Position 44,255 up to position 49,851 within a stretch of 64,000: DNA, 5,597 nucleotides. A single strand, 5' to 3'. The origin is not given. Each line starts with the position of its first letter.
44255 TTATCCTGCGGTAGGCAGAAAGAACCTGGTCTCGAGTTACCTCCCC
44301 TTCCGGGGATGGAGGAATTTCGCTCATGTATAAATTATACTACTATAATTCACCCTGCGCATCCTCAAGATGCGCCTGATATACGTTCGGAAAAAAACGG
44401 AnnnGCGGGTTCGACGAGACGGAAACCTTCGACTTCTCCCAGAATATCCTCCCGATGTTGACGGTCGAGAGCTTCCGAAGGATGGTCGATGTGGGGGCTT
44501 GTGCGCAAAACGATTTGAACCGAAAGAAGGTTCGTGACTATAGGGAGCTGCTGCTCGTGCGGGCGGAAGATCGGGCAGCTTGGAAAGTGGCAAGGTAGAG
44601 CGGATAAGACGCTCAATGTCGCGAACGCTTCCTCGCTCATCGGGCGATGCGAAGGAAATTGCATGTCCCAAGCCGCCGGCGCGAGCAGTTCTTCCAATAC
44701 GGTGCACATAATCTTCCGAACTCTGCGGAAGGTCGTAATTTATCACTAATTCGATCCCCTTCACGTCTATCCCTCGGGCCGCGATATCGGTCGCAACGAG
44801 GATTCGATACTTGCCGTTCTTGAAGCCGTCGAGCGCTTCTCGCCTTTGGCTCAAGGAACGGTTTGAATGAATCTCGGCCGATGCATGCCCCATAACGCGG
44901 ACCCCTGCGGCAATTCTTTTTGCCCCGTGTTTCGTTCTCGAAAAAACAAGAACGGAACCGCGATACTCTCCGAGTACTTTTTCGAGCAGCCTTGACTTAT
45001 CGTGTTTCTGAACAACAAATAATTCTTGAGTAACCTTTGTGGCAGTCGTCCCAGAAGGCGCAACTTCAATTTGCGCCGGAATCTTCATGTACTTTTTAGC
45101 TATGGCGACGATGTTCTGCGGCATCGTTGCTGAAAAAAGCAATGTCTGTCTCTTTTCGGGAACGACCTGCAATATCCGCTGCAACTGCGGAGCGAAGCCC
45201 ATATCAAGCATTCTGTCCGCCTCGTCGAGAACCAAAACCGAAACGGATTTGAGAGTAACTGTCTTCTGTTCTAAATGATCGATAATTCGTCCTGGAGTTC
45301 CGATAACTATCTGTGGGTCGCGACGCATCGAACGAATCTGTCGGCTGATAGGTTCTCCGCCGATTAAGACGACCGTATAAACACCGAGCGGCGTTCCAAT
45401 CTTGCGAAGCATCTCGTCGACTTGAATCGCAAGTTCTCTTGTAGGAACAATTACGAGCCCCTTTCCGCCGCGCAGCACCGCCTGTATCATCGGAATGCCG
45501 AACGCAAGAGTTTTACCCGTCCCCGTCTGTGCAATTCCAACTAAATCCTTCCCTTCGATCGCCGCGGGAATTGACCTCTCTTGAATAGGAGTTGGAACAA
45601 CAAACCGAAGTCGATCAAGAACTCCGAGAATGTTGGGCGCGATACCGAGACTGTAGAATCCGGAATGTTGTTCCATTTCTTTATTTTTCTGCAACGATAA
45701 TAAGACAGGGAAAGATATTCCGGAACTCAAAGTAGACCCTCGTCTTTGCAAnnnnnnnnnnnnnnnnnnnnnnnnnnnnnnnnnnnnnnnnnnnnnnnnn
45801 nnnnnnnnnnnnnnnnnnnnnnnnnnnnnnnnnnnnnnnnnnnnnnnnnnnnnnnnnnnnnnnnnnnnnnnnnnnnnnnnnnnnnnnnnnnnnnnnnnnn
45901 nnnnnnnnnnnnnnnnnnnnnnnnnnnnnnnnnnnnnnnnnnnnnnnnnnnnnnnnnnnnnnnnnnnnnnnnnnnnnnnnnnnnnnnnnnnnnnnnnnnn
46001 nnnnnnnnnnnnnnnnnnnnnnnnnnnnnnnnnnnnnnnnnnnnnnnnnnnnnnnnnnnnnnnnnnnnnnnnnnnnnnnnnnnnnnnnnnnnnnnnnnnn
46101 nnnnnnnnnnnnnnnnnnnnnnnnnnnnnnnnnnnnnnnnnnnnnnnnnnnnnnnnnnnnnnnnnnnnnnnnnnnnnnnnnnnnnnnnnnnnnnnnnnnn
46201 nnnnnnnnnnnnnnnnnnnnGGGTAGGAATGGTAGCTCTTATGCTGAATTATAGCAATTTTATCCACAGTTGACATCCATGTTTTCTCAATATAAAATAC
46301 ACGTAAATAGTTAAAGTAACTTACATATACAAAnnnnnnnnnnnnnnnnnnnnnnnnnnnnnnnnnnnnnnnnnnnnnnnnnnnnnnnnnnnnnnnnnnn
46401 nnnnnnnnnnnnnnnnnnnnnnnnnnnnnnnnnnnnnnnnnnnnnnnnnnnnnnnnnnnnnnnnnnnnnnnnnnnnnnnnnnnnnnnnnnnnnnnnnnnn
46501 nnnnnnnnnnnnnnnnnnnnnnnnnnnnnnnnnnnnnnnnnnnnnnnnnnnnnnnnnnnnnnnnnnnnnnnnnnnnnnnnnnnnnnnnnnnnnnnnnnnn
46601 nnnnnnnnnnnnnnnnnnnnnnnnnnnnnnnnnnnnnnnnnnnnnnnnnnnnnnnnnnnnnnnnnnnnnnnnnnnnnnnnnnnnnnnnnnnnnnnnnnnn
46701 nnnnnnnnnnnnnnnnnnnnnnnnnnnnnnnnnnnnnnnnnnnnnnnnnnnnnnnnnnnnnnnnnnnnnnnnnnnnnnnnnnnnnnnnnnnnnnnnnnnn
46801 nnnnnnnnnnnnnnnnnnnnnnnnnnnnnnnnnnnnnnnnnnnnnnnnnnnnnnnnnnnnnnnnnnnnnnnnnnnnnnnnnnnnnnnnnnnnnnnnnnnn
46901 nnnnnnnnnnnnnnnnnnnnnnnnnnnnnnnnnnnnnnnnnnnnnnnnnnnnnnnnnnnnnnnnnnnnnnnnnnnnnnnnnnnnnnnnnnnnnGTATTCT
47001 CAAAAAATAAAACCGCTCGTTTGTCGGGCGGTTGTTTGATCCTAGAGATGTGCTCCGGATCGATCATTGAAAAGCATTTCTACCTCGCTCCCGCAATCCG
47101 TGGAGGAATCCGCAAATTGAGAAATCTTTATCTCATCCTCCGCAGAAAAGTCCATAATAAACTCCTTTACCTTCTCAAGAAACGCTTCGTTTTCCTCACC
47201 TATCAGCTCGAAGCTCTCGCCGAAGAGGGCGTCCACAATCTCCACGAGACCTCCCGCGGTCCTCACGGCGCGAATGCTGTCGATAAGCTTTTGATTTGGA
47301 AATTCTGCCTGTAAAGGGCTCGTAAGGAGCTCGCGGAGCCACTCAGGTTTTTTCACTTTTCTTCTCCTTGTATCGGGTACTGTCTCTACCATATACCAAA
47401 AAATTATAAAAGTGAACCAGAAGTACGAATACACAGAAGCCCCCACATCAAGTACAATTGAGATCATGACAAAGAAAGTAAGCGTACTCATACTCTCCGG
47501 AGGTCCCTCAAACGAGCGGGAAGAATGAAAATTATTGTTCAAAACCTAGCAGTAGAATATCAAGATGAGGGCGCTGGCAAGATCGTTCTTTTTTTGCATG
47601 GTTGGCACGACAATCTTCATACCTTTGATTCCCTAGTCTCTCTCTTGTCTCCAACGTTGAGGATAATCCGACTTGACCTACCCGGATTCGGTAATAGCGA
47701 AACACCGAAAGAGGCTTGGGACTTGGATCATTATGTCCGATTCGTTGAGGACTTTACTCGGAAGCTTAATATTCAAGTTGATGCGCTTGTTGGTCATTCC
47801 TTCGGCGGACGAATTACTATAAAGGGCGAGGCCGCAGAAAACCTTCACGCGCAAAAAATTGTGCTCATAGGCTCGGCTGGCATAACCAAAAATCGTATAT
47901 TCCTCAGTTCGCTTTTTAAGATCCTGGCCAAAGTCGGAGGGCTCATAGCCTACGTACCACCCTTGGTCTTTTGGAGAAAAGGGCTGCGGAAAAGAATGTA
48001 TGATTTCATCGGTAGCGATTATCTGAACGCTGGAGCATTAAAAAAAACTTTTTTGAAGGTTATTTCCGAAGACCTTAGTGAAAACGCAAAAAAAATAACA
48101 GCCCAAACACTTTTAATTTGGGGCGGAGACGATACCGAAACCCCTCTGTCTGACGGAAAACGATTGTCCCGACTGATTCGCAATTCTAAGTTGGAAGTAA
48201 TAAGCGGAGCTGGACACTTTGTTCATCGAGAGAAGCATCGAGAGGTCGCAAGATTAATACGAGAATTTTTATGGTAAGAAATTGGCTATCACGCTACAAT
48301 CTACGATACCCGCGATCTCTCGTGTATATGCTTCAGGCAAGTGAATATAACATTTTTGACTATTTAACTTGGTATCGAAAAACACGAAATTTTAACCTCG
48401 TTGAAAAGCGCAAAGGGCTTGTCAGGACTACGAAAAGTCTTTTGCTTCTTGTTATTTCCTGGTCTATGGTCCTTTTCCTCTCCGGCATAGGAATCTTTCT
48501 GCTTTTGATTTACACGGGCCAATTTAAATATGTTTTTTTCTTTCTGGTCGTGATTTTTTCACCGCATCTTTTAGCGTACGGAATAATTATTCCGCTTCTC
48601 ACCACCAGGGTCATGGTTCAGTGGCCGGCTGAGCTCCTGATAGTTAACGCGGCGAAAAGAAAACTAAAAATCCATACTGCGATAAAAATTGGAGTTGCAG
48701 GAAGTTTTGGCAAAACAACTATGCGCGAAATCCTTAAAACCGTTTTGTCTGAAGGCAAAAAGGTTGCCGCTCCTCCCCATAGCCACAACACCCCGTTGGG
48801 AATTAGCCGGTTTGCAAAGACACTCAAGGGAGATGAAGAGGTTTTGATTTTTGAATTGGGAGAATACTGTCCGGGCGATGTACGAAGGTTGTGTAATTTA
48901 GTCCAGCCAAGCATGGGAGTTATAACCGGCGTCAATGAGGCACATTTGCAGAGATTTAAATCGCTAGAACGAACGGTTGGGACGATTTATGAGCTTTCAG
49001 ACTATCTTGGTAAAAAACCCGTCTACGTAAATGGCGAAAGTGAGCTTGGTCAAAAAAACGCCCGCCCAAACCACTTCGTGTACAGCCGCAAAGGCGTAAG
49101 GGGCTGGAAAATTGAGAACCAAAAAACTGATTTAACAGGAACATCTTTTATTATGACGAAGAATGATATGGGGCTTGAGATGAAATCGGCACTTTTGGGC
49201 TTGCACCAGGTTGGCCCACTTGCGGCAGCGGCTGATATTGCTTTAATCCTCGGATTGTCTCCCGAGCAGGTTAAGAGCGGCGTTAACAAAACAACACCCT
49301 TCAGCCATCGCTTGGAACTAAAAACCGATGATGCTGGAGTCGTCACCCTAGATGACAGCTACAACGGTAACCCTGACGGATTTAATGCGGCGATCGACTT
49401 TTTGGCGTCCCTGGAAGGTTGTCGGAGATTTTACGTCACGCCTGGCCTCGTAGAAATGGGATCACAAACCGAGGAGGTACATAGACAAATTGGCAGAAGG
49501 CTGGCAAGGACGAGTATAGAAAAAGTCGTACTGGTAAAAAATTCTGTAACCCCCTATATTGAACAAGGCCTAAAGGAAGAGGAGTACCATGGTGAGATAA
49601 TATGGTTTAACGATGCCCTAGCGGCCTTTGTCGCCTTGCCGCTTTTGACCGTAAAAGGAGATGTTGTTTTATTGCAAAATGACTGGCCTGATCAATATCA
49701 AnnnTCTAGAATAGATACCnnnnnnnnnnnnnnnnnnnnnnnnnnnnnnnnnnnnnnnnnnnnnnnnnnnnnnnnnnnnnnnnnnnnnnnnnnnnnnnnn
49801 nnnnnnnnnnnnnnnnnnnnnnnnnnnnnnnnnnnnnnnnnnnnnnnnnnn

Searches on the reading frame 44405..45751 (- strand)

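Call 78: search_protein_families(library=pfam, proteins=[window:44405-45751:-], max_evalue=0.0001)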
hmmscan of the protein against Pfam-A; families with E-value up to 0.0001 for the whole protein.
window:44405-45751:- (449 aa): 3 families
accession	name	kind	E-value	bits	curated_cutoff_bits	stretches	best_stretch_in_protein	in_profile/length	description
PF00270.35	DEAD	-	7.2e-51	172.7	26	1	54-214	1-164/167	DEAD/DEAH box helicase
PF00271.37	Helicase_C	-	7.6e-29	100.6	23.5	1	252-359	2-110/110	Helicase conserved C-terminal domain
PF04851.21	ResIII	-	1.5e-06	28.7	22.5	1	73-211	29-163/164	Type III restriction enzyme, res subunit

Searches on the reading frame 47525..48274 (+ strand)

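Call 16: search_protein_families(library=pfam, proteins=[window:47525-48274:+], max_evalue=0.001)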
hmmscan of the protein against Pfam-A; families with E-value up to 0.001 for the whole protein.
window:47525-48274:+ (250 aa): 4 families
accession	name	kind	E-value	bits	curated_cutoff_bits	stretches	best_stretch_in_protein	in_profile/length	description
PF12697.13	Abhydrolase_6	-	1.5e-22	81.8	26.3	1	21-243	1-216/217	Alpha/beta hydrolase family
PF00561.26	Abhydrolase_1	-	5.4e-21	75.8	25.8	2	20-117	2-102/245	alpha/beta hydrolase fold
PF12146.15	Hydrolase_4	-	7.6e-13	48.8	27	1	19-237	5-238/239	Serine aminopeptidase, S33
PF08386.16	Abhydrolase_4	-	0.00042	20.8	21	1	187-249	29-91/103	TAP-like protein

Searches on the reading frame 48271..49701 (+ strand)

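Call 16: search_protein_families(library=pfam, proteins=[window:48271-49701:+], max_evalue=0.001)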
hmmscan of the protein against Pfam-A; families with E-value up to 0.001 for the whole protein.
window:48271-49701:+ (477 aa): 2 families
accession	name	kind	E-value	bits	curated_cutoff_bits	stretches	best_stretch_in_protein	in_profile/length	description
PF08245.18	Mur_ligase_M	-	1.2e-19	71.5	24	1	142-321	1-197/200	Mur ligase middle domain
PF02875.26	Mur_ligase_C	-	9.7e-11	43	28.4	1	346-468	1-123/127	Mur ligase, glutamate ligase domain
